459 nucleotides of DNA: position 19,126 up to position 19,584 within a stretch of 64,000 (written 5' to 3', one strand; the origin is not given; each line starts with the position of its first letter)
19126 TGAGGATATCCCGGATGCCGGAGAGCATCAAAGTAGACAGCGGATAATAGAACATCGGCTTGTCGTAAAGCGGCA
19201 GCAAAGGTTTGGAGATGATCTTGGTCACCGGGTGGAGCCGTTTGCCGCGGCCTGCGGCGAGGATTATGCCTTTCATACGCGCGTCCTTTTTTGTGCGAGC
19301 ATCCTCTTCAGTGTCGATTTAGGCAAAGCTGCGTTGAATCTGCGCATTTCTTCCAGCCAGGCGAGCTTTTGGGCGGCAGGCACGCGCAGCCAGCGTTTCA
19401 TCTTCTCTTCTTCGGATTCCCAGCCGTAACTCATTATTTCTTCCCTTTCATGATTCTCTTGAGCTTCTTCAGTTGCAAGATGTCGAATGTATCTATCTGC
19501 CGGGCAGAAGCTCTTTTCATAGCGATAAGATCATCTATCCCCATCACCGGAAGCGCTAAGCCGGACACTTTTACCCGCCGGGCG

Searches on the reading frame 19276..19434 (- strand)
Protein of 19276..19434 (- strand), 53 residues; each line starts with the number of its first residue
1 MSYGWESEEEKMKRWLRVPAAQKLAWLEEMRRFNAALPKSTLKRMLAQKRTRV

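Call 3: search_protein_families(library=pfam, proteins=[window:19276-19434:-], max_evalue=1)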
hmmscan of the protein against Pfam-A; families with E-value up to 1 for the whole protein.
window:19276-19434:- (53 aa): 1 family
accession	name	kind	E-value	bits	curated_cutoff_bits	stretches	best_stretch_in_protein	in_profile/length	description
PF22181.1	TarS_linker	-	0.029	15.2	27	1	13-52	44-84/100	Glycosyl transferase TarS linker domain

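Call 4: search_protein_families(library=ncbifam, proteins=[window:19276-19434:-], max_evalue=1)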
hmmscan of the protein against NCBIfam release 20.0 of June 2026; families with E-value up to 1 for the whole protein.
window:19276-19434:- (53 aa): 1 family
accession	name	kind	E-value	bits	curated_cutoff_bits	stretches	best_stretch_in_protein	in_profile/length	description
NF049876.1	CellDivBlhA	equivalog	0.03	14.4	250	1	13-49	11-48/199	cell division protein BlhA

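Call 5: search_protein_families(library=padloc, proteins=[window:19276-19434:-], max_evalue=1)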
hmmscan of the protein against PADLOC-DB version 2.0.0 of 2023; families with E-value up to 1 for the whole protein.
window:19276-19434:- (53 aa): 0 families

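Call 7: find_homologous_proteins(query=window:19276-19434:-, max_evalue=0.01)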
Query window:19276-19434:- (53 aa): 1 proteins with E <= 0.01 among 1 candidates.
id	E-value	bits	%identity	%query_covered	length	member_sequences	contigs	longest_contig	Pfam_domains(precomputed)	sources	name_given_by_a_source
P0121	2.2e-26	107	100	100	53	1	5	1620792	-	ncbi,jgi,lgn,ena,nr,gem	ncbi:MAG TPA: hypothetical protein P5110_01260 [Candidatus Omnitrophota bacterium]|nr:hypothetical p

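Call 18: find_homologous_proteins(query=A2, max_evalue=0.01)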
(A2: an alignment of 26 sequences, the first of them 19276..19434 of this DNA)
Query A2 (26 sequences) (53 aa, profile of the alignment): 641 proteins with E <= 0.01 among 1475 candidates; the best 120 are listed.
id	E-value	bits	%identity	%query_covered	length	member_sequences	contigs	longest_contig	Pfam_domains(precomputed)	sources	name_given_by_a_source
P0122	1.9e-20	90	43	66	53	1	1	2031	-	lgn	-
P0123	2.6e-20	90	52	62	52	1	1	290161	-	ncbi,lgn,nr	ncbi:MAG: hypothetical protein Q7K98_05450 [Candidatus Omnitrophota bacterium]|nr:hypothetical prote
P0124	4.2e-20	89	45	62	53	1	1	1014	-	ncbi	-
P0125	4.6e-20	89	39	62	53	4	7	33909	-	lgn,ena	-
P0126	1.3e-19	87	42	62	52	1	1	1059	-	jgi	jgi:hypothetical protein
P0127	1.4e-19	87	45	83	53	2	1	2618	-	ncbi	ncbi:MAG: hypothetical protein ABID83_05880 [Candidatus Omnitrophota bacterium]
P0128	1.6e-19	87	42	62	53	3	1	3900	-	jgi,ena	-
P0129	1.9e-19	87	38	94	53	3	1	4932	-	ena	-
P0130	2.0e-19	87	45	62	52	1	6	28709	-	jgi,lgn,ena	-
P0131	2.0e-19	87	39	62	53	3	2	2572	-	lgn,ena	-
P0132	3.0e-19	86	45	62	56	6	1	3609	-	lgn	-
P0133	3.0e-19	86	43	70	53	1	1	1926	-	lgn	-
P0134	5.1e-19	86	42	62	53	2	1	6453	-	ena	-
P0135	7.0e-19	85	39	62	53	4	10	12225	-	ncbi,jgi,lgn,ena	jgi:hypothetical protein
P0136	7.6e-19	85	42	62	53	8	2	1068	-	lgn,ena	-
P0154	2.7e-18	83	53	64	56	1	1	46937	-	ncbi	-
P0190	2.0e-17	80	41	83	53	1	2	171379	-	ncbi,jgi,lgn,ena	-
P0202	6.2e-17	79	45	58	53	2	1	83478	-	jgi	-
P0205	7.1e-17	79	39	62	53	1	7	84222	-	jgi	-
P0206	7.8e-17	79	30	62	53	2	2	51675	-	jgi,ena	-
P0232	3.6e-16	76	31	66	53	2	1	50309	-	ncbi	ncbi:MAG: hypothetical protein ABH952_00085 [Candidatus Omnitrophota bacterium]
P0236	7.8e-16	75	39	62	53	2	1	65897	-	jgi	-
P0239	1.0e-15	75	43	83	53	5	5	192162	-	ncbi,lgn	-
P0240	1.1e-15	75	47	57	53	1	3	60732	-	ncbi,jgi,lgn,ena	-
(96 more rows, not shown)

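Call 19: search_protein_families(library=pfam, alignment_id=A2, max_evalue=1)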
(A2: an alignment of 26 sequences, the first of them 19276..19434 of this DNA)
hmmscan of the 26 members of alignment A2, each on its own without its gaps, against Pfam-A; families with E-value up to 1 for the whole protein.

A. member 1, window:19276-19434:- (53 aa): 1 family
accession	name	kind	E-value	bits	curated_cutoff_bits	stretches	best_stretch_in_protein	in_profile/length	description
PF22181.1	TarS_linker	-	0.029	15.2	27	1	13-52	44-84/100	Glycosyl transferase TarS linker domain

B. families by the number of members that match (of 26 scanned): 11 families
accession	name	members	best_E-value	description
PF20766.2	DUF447_C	2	0.0086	Protein of unknown function (DUF447)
PF04046.21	PSP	2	0.026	PSP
PF22181.1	TarS_linker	2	0.029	Glycosyl transferase TarS linker domain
PF09797.15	NatB_MDM20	1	0.013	N-acetyltransferase B complex (NatB) non catalytic subunit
PF02186.21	TFIIE_beta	1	0.046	TFIIE beta subunit core domain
PF14488.12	DUF4434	1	0.077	Domain of unknown function (DUF4434)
PF07250.17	Glyoxal_oxid_N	1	0.15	Glyoxal oxidase N-terminus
PF25590.1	DUF7936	1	0.15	Domain of unknown function (DUF7936)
PF20236.3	DUF6593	1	0.16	Family of unknown function (DUF6593)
PF21126.3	KATNA1_MIT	1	0.17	Katanin p60 subunit A1, MIT domain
PF04916.18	Phospholip_B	1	0.19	Phospholipase B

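Call 21: search_solved_structures(query=A2, max_evalue=10)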
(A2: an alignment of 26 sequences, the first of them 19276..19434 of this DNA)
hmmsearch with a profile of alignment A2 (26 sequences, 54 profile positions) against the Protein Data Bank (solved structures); distinct sequences matched with E-value up to 10: 3.
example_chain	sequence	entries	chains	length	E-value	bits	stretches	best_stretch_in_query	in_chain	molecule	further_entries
9nxw_A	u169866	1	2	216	0.52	13.4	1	19-41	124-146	Glutathione S transferase class delta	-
8gbx_H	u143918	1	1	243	0.7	13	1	4-32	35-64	PC39-50I Fab heavy chain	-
4cvh_A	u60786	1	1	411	0.98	12.5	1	18-39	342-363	ISOPRENOID SYNTHASE DOMAIN-CONTAINING PROTEIN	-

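Call 38: predict_structure(alignment_id=A3)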
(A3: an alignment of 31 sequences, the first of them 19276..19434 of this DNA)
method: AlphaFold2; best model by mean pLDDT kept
length: 53 residues; sequences in the alignment: 31
mean_pLDDT: 79.2   pTM: 0.43
mean pLDDT of the five models: 79.2, 78.0, 77.8, 76.5, 76.0
residues with pLDDT >= 90: 5; 70-90: 41; 50-70: 5; < 50: 2
segments of 3 or more residues with pLDDT < 50: none
pLDDT, mean of each block of 10 residues (from residue 1): 66 79 89 85 82 65
secondary structure, 60 per line:
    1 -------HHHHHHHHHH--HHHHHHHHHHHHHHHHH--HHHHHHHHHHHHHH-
elements in order: H8-17 H20-36 H39-52

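Call 40: search_protein_representatives(alignment_id=A3)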
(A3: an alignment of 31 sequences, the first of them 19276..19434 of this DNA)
Query: 31 sequences, 53 profile positions. Proteins with E-value up to 0.001 (for the whole library): 196; up to 1e-10: 44; up to 1e-30: 0. The best 150 are listed.
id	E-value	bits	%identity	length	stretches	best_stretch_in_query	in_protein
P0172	2.7e-24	100.9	-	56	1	1-53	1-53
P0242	5.4e-20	87.1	-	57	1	1-53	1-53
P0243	9.4e-19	83.1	-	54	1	1-51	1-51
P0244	2.7e-18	81.7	-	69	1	3-51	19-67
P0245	4.3e-18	81.0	-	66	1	7-52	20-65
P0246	4.7e-18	80.9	-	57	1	1-53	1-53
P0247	6.3e-18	80.5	-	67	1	1-52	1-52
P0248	4.0e-17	77.9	-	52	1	1-52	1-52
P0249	1.7e-16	75.9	-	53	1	2-52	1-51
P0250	2.0e-16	75.7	-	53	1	1-52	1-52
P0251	1.6e-15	72.8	-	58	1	2-52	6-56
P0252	2.1e-15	72.4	-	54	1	1-52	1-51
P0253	2.4e-15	72.2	-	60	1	1-51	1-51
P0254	3.0e-15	71.9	-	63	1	2-52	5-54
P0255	7.3e-15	70.7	-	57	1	1-52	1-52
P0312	2.3e-08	49.9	-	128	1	2-51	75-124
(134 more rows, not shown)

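Call 43: fold_search(model_id=the predicted structure, library=pdb)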
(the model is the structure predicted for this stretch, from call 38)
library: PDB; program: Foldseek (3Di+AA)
matches with E <= 10: 0; with E <= 0.001: 0
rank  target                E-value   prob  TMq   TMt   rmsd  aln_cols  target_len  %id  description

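Call 60: find_encoding_contigs(protein=P0123, flank=2500, max_places=2)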
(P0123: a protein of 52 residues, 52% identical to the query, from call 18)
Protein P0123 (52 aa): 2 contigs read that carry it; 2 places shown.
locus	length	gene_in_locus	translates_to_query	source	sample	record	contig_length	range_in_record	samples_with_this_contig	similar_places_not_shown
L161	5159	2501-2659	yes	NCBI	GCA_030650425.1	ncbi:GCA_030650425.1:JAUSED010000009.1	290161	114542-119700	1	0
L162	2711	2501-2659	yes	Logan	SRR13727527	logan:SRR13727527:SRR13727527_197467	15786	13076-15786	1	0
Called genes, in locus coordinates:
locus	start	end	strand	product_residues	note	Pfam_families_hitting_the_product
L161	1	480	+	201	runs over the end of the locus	-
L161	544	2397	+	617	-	PF07660:STN (weak), PF03958:Secretin_N, PF00263:Secretin, PF03544:TonB_C (faint)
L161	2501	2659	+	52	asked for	-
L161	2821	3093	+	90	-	PF00216:Bac_DNA_binding, PF18291:HU-HIG (weak)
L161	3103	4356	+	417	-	PF13393:tRNA-synt_His, PF00587:tRNA-synt_2b, PF03129:HGTP_anticodon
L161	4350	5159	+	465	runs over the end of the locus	PF01336:tRNA_anti-codon, PF00152:tRNA-synt_2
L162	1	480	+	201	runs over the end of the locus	-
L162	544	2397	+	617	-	PF07660:STN (weak), PF03958:Secretin_N, PF00263:Secretin, PF03544:TonB_C (faint)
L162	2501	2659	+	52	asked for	-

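Call 61: find_encoding_contigs(protein=P0239, flank=2500, max_places=3)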
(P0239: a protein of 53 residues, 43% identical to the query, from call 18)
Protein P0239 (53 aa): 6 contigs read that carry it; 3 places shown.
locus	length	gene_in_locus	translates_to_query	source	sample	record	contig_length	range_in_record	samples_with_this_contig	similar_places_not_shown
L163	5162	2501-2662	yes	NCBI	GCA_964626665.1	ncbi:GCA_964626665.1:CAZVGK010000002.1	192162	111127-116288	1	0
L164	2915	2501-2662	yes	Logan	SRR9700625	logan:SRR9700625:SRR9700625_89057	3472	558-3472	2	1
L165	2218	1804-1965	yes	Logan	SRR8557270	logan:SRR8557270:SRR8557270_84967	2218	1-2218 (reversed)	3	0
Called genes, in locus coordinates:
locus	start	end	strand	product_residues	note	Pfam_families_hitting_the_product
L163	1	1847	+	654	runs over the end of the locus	PF12969:DUF3857, PF01841:Transglut_core (weak)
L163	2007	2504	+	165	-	PF10706:Aminoglyc_resit (weak), PF14907:NTP_transf_5 (weak)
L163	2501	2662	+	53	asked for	-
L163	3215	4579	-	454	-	PF00072:Response_reg, PF01078:Mg_chelatase (faint), PF00158:Sigma54_activat, PF14532:Sigma54_activ_2, PF00004:AAA (faint), PF07728:AAA_5, PF25601:AAA_lid_14, PF02954:HTH_8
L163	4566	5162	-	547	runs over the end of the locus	PF25323:6TM_PilS, PF00989:PAS, PF08448:PAS_4, PF13596:PAS_10 (weak), PF13426:PAS_9, PF00512:HisKA, PF02518:HATPase_c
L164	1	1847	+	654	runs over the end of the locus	PF12969:DUF3857, PF01841:Transglut_core (weak)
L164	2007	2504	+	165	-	PF10706:Aminoglyc_resit (weak), PF14907:NTP_transf_5 (weak)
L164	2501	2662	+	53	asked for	-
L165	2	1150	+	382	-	?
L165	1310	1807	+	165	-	PF10706:Aminoglyc_resit (weak), PF14907:NTP_transf_5 (weak)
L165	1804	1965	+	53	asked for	-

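Call 62: find_encoding_contigs(protein=P0312, flank=2500, max_places=2)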
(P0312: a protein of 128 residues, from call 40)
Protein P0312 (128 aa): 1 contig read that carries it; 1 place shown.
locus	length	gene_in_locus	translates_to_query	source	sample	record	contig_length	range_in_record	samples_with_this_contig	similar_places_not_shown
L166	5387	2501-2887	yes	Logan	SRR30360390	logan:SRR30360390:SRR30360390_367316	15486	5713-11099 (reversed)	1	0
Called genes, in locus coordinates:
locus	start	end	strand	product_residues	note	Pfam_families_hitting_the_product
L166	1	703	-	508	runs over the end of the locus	PF00512:HisKA, PF02518:HATPase_c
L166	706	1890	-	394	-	PF08495:FIST, PF10442:FIST_C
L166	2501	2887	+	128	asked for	PF19502:DUF6036 (weak)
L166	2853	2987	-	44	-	-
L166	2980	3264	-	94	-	-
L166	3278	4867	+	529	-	PF01645:Glu_synthase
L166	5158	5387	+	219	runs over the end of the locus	PF13505:OMP_b-brl (weak)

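Call 63: find_encoding_contigs(protein=P0190, flank=1500, max_places=1)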
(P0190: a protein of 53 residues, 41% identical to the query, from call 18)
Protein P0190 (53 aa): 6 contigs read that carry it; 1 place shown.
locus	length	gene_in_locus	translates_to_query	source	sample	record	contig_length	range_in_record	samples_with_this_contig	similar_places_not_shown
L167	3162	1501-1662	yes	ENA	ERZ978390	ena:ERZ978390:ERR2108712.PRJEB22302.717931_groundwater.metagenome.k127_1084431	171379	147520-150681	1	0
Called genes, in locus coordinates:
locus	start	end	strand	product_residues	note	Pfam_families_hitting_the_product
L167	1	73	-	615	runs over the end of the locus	PF17297:PEPCK_N, PF00821:PEPCK_GTP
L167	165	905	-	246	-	-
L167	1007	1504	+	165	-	PF10706:Aminoglyc_resit (weak), PF14907:NTP_transf_5 (weak), PF19502:DUF6036 (faint)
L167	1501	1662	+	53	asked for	-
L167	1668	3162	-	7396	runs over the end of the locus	?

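Call 64: find_encoding_contigs(protein=P0202, flank=1500, max_places=1)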
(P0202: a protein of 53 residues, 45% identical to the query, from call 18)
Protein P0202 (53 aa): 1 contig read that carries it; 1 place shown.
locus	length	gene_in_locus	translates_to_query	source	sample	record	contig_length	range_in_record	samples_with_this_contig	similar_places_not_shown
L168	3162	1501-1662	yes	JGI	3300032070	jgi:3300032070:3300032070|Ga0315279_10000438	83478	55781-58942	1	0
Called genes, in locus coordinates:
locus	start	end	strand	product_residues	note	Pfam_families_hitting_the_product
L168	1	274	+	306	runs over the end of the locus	PF00288:GHMP_kinases_N, PF08544:GHMP_kinases_C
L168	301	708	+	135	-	PF04026:SpoVG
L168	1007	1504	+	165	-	PF10706:Aminoglyc_resit (weak), PF14907:NTP_transf_5, PF19502:DUF6036 (faint)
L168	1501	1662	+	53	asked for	-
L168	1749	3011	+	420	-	PF00483:NTP_transferase, PF01128:IspD, PF02348:CTP_transf_3, PF12804:NTP_transf_3, PF25084:LbH_EIF2B (weak), PF25087:GMPPB_C (faint), PF00132:Hexapep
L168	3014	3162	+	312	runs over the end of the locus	PF13793:Pribosyltran_N, PF00156:Pribosyltran, PF14572:Pribosyl_synth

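Call 65: find_encoding_contigs(protein=P0205, flank=1500, max_places=1)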
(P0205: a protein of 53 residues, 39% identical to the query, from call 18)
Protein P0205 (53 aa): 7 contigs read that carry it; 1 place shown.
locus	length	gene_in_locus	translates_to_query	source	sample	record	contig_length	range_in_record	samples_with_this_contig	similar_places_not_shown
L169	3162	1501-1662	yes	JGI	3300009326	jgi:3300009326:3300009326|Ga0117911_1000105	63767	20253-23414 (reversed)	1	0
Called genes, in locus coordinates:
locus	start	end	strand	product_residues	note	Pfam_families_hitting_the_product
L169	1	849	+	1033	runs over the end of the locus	PF00873:ACR_tran, PF02355:SecD_SecF_C (faint)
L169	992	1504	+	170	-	PF14907:NTP_transf_5 (faint), PF10706:Aminoglyc_resit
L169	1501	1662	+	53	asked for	-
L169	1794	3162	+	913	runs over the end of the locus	PF00675:Peptidase_M16, PF05193:Peptidase_M16_C, PF00675:Peptidase_M16, PF05193:Peptidase_M16_C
